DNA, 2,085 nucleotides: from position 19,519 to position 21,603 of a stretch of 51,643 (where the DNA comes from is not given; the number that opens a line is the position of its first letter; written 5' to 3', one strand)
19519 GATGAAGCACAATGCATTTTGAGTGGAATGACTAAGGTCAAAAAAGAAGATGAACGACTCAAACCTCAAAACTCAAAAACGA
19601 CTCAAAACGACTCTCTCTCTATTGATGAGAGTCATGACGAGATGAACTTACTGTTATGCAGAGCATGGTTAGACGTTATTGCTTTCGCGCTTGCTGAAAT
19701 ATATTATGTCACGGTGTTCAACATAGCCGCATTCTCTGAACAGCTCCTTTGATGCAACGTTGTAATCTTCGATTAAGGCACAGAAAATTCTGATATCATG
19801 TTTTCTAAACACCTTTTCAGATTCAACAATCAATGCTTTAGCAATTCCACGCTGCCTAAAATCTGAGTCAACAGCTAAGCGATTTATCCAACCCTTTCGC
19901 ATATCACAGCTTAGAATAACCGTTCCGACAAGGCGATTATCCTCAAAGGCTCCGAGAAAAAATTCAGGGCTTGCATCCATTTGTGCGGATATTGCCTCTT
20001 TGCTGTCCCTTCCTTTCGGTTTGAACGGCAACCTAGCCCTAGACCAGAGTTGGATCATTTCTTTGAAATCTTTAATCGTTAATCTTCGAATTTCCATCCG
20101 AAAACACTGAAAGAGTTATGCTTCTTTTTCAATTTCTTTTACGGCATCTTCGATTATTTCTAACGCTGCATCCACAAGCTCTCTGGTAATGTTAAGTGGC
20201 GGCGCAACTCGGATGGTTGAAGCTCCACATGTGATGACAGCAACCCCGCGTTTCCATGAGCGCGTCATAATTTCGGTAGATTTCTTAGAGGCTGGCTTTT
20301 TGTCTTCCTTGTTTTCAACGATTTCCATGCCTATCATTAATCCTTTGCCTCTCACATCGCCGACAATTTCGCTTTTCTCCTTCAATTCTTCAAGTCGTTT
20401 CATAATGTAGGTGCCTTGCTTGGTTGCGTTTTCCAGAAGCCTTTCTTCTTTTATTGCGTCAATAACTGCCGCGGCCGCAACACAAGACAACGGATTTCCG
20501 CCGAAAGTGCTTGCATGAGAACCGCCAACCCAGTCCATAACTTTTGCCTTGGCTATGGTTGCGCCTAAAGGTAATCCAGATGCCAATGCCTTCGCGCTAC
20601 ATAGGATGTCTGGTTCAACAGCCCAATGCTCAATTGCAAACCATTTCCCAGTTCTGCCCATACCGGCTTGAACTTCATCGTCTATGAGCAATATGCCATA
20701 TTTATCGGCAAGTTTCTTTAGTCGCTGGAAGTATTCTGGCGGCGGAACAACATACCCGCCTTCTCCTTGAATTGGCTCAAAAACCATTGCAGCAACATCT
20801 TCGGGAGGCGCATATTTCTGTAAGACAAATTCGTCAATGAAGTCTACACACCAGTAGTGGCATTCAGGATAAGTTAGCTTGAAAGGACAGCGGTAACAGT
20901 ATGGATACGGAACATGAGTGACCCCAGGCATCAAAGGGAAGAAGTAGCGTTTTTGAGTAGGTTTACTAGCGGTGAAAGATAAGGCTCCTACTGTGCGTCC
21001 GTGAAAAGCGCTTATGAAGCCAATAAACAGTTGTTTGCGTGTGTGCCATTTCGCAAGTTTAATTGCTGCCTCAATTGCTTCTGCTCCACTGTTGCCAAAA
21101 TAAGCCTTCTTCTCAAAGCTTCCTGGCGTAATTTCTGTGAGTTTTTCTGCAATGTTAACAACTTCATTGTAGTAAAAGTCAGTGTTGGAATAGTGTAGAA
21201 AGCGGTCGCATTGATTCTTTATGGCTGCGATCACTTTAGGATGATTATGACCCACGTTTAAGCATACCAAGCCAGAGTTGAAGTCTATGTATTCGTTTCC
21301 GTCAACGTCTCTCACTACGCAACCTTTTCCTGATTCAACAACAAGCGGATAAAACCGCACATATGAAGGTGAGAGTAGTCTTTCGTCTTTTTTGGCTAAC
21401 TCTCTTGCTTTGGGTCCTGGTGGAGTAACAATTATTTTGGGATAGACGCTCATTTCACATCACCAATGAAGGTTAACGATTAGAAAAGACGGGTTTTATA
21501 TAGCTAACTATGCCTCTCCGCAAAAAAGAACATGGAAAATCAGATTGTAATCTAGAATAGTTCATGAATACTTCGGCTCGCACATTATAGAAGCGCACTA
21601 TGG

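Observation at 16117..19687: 3.5-kb AT-rich insertion bounded by perfect 68-bp direct repeats that duplicate the convergent 3' ends of two host genes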

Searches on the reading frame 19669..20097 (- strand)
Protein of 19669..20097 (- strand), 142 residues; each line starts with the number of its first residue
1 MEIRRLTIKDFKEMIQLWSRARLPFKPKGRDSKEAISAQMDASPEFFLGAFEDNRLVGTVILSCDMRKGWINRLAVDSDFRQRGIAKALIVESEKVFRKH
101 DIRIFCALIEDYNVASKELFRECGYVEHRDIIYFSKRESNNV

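Call 7: search_protein_families(library=pfam, proteins=[window:19669-20097:-], max_evalue=0.1)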
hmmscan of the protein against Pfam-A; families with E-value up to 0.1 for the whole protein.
window:19669-20097:- (142 aa): 9 families
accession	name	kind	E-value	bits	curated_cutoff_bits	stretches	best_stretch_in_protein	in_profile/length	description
PF00583.31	Acetyltransf_1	-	7.3e-15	55.7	20.7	1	18-125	8-116/116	Acetyltransferase (GNAT) family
PF13673.13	Acetyltransf_10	-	5.2e-11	43.1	23.6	1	32-130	18-112/128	Acetyltransferase (GNAT) domain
PF13508.13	Acetyltransf_7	-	4.2e-10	40.3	27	1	46-127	4-84/84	Acetyltransferase (GNAT) domain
PF13527.13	Acetyltransf_9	-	5.5e-06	26.8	25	1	2-101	1-105/127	Acetyltransferase (GNAT) domain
PF13420.13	Acetyltransf_4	-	1.5e-05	25.5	24.3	1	3-126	1-135/155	Acetyltransferase (GNAT) domain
PF13302.13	Acetyltransf_3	-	0.001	20.2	25.4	1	2-125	3-137/138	Acetyltransferase (GNAT) domain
PF12568.14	PanZ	-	0.0025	17.7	22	1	9-95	13-88/128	Acetyltransferase (GNAT) domain, PanZ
PF08445.16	FR47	-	0.0027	18.1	22.1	1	67-128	20-80/86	FR47-like protein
PF14542.12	Acetyltransf_CG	-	0.066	13.8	30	0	70-104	26-60/80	GCN5-related N-acetyl-transferase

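Call 9: find_encoding_contigs(protein=window:19669-20097:-, flank=8000, max_places=10)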
Protein window:19669-20097:- (142 aa): no gene with exactly this product is on record in the collection.

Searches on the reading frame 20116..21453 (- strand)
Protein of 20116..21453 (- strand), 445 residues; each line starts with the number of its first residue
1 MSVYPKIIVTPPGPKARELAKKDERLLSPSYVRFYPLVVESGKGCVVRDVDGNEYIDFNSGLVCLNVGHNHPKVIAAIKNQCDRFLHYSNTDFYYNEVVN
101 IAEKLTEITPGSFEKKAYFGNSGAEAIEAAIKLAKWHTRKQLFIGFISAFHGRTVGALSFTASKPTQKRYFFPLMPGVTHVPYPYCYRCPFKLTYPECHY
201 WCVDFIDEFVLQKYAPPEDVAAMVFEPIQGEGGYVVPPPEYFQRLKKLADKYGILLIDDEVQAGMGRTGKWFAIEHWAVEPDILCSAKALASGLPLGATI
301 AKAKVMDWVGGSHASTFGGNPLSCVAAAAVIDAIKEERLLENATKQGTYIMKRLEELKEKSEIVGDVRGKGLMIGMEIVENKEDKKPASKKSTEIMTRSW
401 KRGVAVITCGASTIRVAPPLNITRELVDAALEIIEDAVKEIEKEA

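Call 7: search_protein_families(library=pfam, proteins=[window:20116-21453:-], max_evalue=0.1)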
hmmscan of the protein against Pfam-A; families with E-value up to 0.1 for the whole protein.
window:20116-21453:- (445 aa): 2 families
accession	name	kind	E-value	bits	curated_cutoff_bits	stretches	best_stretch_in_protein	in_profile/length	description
PF00202.27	Aminotran_3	-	4.4e-125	418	30.5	1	35-438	9-403/403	Aminotransferase class-III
PF00155.27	Aminotran_1_2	-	0.00066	19.4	19.7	1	236-433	162-360/361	Aminotransferase class I and II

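Call 13: find_encoding_contigs(protein=window:20116-21453:-, flank=8000, max_places=10)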
Protein window:20116-21453:- (445 aa): no gene with exactly this product is on record in the collection.
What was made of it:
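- Tried and rejected: The exact GNAT and aminotransferase proteins are not on record, so the right flank could not be traced in other assemblies (calls 9, 13).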

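Call 14: find_related_loci(query=window:20116-21453:-, collection=genome_contigs, flank=10000)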
Query window:20116-21453:- (445 aa) in genome_contigs; peptide patterns used: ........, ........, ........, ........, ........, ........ (x = any residue, [..] = any of these).
600 stretches matched a pattern (row limit reached: there are more); 589 encode a relative of the query (tblastn E <= 1e-3); the best 80 are kept; 80 distinct loci.
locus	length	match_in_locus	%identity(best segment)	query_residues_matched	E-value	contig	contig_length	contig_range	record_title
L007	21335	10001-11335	89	1-445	0e+0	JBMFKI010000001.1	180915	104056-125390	MAG: Candidatus Bathyarchaeia archaeon isolate KM4336-19 NODE_1_length_180915_cov_13.570571, whole genome shotgun sequen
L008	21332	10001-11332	89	1-444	0e+0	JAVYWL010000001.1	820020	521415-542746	MAG: Candidatus Bathyarchaeia archaeon isolate DRTY-2_202007_bins_32 DRTY-2_202007_bins_32_scaffold_1, whole genome shot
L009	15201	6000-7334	86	1-445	0e+0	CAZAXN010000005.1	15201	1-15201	MAG TPA_asm: uncultured Candidatus Bathyarchaeia archaeon isolate SRP231805_co4_165 genome assembly, contig: k141_259217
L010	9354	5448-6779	87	1-444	0e+0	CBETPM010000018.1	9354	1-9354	MAG TPA_asm: Candidatus Bathyarchaeota archaeon isolate SRR13309661_metabat2_5 genome assembly, contig: ERZ26778927.167,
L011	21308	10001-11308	87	1-436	0e+0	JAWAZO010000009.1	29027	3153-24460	MAG: Candidatus Bathyarchaeia archaeon isolate ZZQ_201803_bins_84 ZZQ_201803_bins_84_scaffold_9, whole genome shotgun se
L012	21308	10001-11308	86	1-436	0e+0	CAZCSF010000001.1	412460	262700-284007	MAG TPA_asm: uncultured Candidatus Bathyarchaeia archaeon isolate binchicken_co40_75 genome assembly, contig: NODE_15_le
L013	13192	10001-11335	84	1-445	0e+0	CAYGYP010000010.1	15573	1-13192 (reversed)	MAG TPA_asm: uncultured Candidatus Bathyarchaeia archaeon isolate ERP119294_co3_318 genome assembly, contig: NODE_2486_l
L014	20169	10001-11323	86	4-444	0e+0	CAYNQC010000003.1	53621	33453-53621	MAG TPA_asm: uncultured Candidatus Bathyarchaeia archaeon isolate binchicken_co103_338 genome assembly, contig: NODE_432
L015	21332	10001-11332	79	1-444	0e+0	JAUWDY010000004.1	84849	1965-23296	MAG: Candidatus Bathyarchaeota archaeon isolate CSMAG_2176 CSMAG_2176_k141_2328643_length_84849_cov_14.6511, whole genom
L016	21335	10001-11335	83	1-445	0e+0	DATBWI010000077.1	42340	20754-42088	MAG TPA_asm: Candidatus Bathyarchaeia archaeon isolate SMAG_U7537 k141_242652, whole genome shotgun sequence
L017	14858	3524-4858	74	1-445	0e+0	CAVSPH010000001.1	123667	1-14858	MAG: Candidatus Bathyarchaeota archaeon isolate MFD01476.bin.2.84 genome assembly, contig: contig_102092, whole genome s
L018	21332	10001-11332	73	1-444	0e+0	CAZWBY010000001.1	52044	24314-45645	MAG TPA_asm: uncultured Candidatus Bathyarchaeia archaeon isolate binchicken_co376_216 genome assembly, contig: NODE_472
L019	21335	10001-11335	73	1-445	0e+0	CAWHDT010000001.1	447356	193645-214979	MAG: Candidatus Bathyarchaeota archaeon isolate MFD04752.bin.1.72 genome assembly, contig: contig_11354, whole genome sh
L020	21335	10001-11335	76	1-445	0e+0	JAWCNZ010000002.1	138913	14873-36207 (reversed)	MAG: Candidatus Bathyarchaeia archaeon isolate JZ-2_201709_bins_77 JZ-2_201709_bins_77_scaffold_2, whole genome shotgun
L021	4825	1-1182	85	52-445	0e+0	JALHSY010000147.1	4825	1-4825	MAG: Candidatus Bathyarchaeota archaeon isolate PFL10 seq_1575444, whole genome shotgun sequence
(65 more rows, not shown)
